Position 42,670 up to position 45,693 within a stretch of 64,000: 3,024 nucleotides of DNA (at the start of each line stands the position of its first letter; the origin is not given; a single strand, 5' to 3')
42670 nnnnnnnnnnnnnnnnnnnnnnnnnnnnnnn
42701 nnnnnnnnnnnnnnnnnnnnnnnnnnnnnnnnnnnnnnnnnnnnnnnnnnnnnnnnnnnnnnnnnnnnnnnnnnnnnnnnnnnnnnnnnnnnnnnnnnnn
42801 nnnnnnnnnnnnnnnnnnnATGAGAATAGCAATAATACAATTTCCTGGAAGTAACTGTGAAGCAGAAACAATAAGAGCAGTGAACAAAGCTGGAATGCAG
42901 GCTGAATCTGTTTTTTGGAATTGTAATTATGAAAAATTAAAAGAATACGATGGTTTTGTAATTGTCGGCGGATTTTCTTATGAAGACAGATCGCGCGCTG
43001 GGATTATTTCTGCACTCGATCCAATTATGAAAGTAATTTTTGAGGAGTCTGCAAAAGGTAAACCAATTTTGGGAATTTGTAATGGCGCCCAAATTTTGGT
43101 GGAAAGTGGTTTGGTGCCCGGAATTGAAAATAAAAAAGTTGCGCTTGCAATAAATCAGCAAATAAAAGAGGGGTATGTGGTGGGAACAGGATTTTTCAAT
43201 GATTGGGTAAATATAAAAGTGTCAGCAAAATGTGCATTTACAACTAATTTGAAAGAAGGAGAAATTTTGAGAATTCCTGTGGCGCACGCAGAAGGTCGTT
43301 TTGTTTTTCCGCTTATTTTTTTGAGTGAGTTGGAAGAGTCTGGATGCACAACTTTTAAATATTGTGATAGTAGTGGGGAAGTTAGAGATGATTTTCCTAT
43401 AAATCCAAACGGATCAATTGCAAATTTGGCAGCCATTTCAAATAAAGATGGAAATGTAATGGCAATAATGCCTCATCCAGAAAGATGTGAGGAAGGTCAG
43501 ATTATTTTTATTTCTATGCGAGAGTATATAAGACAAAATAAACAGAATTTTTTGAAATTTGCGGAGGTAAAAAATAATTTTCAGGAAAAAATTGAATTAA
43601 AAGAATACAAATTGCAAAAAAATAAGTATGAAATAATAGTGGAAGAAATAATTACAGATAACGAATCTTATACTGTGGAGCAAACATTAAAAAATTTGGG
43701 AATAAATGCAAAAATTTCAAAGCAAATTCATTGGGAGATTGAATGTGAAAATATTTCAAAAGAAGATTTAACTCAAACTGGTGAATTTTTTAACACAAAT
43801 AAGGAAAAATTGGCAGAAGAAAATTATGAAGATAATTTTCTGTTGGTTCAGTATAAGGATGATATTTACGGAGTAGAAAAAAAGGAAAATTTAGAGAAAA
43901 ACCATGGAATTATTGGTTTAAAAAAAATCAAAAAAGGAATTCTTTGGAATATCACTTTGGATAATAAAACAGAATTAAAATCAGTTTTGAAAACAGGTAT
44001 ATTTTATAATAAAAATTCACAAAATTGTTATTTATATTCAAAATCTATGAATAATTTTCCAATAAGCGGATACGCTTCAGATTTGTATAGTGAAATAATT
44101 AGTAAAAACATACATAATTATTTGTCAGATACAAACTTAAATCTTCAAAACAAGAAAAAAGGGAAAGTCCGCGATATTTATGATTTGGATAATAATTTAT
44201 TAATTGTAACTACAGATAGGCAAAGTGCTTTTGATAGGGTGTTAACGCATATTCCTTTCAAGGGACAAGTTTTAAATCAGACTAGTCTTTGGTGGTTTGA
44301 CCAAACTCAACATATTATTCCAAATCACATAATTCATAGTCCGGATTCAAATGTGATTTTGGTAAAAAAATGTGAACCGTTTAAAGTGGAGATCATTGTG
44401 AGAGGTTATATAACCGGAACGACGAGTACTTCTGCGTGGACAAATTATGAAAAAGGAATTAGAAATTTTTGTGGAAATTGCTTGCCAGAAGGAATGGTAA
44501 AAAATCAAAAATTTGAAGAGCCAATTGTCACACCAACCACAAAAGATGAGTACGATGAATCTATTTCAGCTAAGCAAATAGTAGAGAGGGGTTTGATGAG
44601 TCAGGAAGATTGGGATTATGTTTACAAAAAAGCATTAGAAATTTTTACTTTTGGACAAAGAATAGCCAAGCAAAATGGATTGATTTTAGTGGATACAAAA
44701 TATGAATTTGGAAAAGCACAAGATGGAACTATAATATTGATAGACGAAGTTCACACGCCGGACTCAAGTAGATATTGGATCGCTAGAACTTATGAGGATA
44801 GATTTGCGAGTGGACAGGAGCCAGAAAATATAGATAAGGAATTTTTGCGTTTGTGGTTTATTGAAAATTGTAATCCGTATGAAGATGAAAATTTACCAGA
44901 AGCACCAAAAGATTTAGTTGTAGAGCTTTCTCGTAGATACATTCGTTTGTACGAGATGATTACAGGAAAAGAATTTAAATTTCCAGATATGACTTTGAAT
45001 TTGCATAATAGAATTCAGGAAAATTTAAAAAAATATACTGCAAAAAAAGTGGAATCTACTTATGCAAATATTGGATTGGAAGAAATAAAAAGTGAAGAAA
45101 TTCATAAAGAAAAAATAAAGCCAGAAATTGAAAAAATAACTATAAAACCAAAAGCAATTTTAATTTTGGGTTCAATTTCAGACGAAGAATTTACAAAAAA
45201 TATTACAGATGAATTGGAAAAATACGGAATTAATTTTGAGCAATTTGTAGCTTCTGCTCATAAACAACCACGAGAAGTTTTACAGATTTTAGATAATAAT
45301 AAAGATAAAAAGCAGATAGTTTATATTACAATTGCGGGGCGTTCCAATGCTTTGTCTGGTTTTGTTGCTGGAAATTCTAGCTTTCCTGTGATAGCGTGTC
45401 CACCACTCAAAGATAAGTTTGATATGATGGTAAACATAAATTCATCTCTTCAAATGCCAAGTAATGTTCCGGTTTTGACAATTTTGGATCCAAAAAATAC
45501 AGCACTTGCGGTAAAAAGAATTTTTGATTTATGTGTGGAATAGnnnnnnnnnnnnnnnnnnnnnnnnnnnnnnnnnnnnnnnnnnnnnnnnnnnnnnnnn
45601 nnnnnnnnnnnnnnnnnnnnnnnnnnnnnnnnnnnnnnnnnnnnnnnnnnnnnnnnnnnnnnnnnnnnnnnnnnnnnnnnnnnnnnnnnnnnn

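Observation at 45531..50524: Additional pur fusions (PurF-PurD and PurN-PurH) in a tightly overlapped five-gene operon encoding 10 of 11 de novo IMP steps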

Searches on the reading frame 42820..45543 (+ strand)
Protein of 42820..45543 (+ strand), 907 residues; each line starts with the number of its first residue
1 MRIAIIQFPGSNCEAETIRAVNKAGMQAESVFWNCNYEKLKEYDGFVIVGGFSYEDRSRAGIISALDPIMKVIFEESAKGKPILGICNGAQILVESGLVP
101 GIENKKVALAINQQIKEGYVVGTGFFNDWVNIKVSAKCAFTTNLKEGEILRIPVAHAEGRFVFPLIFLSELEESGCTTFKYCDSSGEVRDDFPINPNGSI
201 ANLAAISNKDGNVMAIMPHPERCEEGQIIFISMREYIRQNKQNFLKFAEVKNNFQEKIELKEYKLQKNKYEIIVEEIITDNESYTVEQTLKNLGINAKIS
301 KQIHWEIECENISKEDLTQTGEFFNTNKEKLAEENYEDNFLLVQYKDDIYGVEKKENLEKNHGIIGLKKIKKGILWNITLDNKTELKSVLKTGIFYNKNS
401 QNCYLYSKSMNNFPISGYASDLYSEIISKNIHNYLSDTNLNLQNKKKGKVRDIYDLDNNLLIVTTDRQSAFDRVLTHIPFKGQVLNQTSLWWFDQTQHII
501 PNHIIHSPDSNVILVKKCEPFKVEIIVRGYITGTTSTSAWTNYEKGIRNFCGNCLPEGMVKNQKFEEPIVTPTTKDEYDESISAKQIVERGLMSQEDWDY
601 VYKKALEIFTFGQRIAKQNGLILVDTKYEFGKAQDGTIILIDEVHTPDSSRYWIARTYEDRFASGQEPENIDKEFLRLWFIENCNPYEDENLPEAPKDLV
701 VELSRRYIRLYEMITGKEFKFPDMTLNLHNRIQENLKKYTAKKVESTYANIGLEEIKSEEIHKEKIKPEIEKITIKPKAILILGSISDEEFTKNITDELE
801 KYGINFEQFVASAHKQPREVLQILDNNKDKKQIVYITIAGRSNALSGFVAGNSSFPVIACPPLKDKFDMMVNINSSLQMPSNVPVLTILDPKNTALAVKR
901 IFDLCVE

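Call 3: search_protein_families(library=pfam, proteins=[window:42820-45543:+])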
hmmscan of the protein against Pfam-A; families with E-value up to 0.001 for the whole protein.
window:42820-45543:+ (907 aa): 6 families
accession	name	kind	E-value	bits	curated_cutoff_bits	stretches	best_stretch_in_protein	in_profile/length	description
PF01259.24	SAICAR_synt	-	1.5e-72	244.6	20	1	446-690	3-229/233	SAICAR synthetase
PF13507.12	GATase_5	-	1.4e-46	159.2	27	1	2-226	3-232/260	CobB/CobQ-like glutamine amidotransferase domain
PF00731.26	AIRC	-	1.1e-31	109.9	30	1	780-902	3-127/148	AIR carboxylase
PF00117.34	GATase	-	3.7e-07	30.4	22.8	1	17-116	13-109/190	Glutamine amidotransferase class-I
PF01965.30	DJ-1_PfpI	-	7e-05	23.1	26.6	1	29-101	46-115/165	DJ-1/PfpI family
PF07685.20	GATase_3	-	0.0009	19.3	27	0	31-96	28-91/196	CobB/CobQ-like glutamine amidotransferase domain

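Call 4: search_protein_families(library=ncbifam, proteins=[window:42820-45543:+])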
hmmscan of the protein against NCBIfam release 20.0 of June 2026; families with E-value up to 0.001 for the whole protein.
window:42820-45543:+ (907 aa): 16 families
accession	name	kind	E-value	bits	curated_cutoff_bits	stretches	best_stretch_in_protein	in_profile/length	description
NF009251.0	PRK12607.1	equivalog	1.4e-130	434.8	371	1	433-741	6-314/315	phosphoribosylaminoimidazolesuccinocarboxamide synthase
NF010568.0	PRK13961.1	equivalog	6.2e-73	245.6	251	1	436-719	7-296/297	phosphoribosylaminoimidazolesuccinocarboxamide synthase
TIGR01737.1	FGAM_synth_I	equivalog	2.8e-66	223.1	177.8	1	1-225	1-208/228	phosphoribosylformylglycinamidine synthase I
NF002957.0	PRK03619.1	equivalog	4.7e-56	189.6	212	1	1-225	1-201/222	phosphoribosylformylglycinamidine synthase subunit PurQ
TIGR00081.1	purC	equivalog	4e-50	170.8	189.9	1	446-718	9-273/279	phosphoribosylaminoimidazolesuccinocarboxamide synthase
NF002252.0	PRK01175.1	equivalog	9.8e-48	162.4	298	1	1-223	4-228/261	phosphoribosylformylglycinamidine synthase subunit PurQ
NF010567.0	PRK13960.1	equivalog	1e-33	116.7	581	1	460-723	56-349/367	phosphoribosylaminoimidazolesuccinocarboxamide synthase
TIGR02735.1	purC_vibrio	equivalog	2.6e-32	112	394.2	1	461-722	56-347/365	phosphoribosylaminoimidazolesuccinocarboxamide synthase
TIGR01735.1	FGAM_synt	equivalog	2.8e-29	101.2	1123.05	1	2-224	1054-1278/1307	phosphoribosylformylglycinamidine synthase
TIGR01162.1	purE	equivalog_domain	3.6e-29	101.3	149.6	1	781-902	3-126/156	5-(carboxyamino)imidazole ribonucleotide mutase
NF003672.0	PRK05297.1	equivalog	4.4e-29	100.7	783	1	2-223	1038-1259/1290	phosphoribosylformylglycinamidine synthase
NF010564.0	PRK13959.1-1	subfamily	1.6e-25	89.8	459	1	446-719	5-294/294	phosphoribosylaminoimidazolesuccinocarboxamide synthase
TIGR01857.1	FGAM-synthase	equivalog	1.9e-25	88.6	1057.05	1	2-228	979-1220/1239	phosphoribosylformylglycinamidine synthase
NF001975.0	PRK00758.1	equivalog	1.8e-06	27.7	198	1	1-95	2-83/185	GMP synthase subunit A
TIGR01382.1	PfpI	subfamily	3.7e-05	23.3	139.05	1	36-104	54-118/169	DJ-1/PfpI/YhbO family deglycase/protease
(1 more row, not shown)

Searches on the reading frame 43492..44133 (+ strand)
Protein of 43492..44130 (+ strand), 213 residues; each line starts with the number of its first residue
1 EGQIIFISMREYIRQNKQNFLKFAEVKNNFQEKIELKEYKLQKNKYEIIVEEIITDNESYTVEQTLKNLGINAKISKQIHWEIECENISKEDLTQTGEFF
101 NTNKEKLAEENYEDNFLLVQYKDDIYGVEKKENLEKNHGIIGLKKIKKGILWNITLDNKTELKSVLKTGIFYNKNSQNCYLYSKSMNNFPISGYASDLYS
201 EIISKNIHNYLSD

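Call 44: search_protein_families(library=pfam, proteins=[window:43492-44130:+], max_evalue=10)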
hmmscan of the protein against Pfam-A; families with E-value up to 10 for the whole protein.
seq(213 aa): 1 family
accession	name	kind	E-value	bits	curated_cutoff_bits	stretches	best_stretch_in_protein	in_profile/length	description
PF00932.25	LTD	-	0.016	16.1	34.3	1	10-65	11-70/109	Lamin Tail Domain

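Call 47: search_solved_structures(query=A3, max_evalue=10, show_alignments=2)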
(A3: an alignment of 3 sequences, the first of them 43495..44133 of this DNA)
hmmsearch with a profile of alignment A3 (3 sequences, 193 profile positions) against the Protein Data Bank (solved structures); distinct sequences matched with E-value up to 10: 3.
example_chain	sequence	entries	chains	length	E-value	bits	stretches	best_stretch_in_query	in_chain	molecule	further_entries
4gt8_A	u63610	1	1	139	0.19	14.7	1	91-157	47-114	Sensor protein vraS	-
3olq_A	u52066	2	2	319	0.79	12.7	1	8-73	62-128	Universal stress protein E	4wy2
9v1k_sg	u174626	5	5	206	1.7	11.6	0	32-135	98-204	Small ribosomal subunit protein uS7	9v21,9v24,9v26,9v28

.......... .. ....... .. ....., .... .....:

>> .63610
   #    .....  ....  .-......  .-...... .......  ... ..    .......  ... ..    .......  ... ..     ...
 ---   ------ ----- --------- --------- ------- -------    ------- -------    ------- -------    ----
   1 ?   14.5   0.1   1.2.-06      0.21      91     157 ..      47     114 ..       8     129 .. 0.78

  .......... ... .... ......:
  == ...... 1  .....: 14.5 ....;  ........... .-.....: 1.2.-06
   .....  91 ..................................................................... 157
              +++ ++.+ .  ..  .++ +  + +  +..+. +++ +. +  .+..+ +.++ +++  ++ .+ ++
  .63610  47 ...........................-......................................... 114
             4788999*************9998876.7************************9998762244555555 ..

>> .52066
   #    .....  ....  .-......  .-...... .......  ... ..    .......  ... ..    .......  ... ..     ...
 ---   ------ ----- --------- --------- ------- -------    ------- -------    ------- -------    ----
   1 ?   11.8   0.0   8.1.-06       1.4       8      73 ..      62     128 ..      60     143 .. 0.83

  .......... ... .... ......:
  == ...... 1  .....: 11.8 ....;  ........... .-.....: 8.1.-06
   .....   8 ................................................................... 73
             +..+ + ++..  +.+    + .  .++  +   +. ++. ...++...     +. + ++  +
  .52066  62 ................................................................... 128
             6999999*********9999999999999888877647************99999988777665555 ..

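Call 89: predict_structure(protein=window:43501-44115:+)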
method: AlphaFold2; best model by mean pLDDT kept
length: 205 residues; sequences in the alignment: 1
mean_pLDDT: 31.0   pTM: 0.19
mean pLDDT of the five models: 31.0, 29.2, 29.1, 28.9, 26.5
residues with pLDDT >= 90: 0; 70-90: 0; 50-70: 0; < 50: 205
segments of 3 or more residues with pLDDT < 50: 1-205
pLDDT, mean of each block of 10 residues (from residue 1): 28 34 31 31 30 36 40 29 31 37 34 34 34 28 27 25 29 29 26 27 24
secondary structure, 60 per line:
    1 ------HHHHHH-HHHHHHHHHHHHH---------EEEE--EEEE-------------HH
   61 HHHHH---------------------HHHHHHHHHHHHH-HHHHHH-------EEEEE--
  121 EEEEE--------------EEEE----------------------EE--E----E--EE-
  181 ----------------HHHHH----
elements in order: H7-12 H14-26 E36-39 E42-45 H59-65 H87-99 H101-106 E114-118 E121-125 E140-143 H197-201

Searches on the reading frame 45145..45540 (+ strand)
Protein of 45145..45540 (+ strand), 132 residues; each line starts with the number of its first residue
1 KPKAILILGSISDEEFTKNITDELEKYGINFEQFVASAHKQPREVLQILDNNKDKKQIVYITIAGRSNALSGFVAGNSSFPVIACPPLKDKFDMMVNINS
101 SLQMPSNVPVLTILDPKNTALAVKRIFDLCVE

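Call 77: search_solved_structures(query=window:45145-45540:+, max_evalue=0.001, show_alignments=3)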
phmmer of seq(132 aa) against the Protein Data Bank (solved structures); distinct sequences matched with E-value up to 0.001: 38.
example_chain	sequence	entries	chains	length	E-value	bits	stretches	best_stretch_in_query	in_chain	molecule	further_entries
3rg8_A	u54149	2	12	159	4e-25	91.4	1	2-129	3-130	Phosphoribosylaminoimidazole carboxylase, PurE protein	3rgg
5c5d_A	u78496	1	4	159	1.5e-24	89.6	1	2-129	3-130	phosphoribosylaminoimidazole carboxylase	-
4ja0_A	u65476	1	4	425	1.9e-19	73.1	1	3-128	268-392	Phosphoribosylaminoimidazole carboxylase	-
2h31_A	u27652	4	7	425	3.9e-18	68.9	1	4-129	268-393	Multifunctional protein ADE2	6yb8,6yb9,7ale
2ywx_A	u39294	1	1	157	1.7e-15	60.3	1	6-121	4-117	Phosphoribosylaminoimidazole carboxylase catalytic subunit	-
1o4v_A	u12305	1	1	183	7.5e-13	51.8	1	2-121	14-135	phosphoribosylaminoimidazole mutase PurE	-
3trh_A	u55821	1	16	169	9.8e-13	51.4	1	6-113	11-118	Phosphoribosylaminoimidazole carboxylase carboxyltransferase subunit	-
1xmp_A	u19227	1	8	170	1.1e-11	48.1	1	6-115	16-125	phosphoribosylaminoimidazole carboxylase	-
4ay3_A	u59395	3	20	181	1.3e-11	47.8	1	6-115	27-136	N5-CARBOXYAMINOIMIDAZOLE RIBONUCLEOTIDE MUTASE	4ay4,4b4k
3opq_A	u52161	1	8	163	2.3e-11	47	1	6-114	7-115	Phosphoribosylaminoimidazole carboxylase,catalytic subunit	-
3oow_A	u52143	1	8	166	2.4e-11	47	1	6-114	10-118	Phosphoribosylaminoimidazole carboxylase,catalytic subunit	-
4grd_A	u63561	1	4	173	5.8e-11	45.7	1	5-114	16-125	Phosphoribosylaminoimidazole carboxylase catalytic subunit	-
3ors_A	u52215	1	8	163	6.8e-10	42.3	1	3-113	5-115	N5-Carboxyaminoimidazole Ribonucleotide Mutase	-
6o55_A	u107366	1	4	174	1.2e-09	41.5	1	6-117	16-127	N5-carboxyaminoimidazole ribonucleotide mutase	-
3lp6_A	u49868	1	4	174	7.8e-08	35.6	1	2-114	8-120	Phosphoribosylaminoimidazole carboxylase catalytic subunit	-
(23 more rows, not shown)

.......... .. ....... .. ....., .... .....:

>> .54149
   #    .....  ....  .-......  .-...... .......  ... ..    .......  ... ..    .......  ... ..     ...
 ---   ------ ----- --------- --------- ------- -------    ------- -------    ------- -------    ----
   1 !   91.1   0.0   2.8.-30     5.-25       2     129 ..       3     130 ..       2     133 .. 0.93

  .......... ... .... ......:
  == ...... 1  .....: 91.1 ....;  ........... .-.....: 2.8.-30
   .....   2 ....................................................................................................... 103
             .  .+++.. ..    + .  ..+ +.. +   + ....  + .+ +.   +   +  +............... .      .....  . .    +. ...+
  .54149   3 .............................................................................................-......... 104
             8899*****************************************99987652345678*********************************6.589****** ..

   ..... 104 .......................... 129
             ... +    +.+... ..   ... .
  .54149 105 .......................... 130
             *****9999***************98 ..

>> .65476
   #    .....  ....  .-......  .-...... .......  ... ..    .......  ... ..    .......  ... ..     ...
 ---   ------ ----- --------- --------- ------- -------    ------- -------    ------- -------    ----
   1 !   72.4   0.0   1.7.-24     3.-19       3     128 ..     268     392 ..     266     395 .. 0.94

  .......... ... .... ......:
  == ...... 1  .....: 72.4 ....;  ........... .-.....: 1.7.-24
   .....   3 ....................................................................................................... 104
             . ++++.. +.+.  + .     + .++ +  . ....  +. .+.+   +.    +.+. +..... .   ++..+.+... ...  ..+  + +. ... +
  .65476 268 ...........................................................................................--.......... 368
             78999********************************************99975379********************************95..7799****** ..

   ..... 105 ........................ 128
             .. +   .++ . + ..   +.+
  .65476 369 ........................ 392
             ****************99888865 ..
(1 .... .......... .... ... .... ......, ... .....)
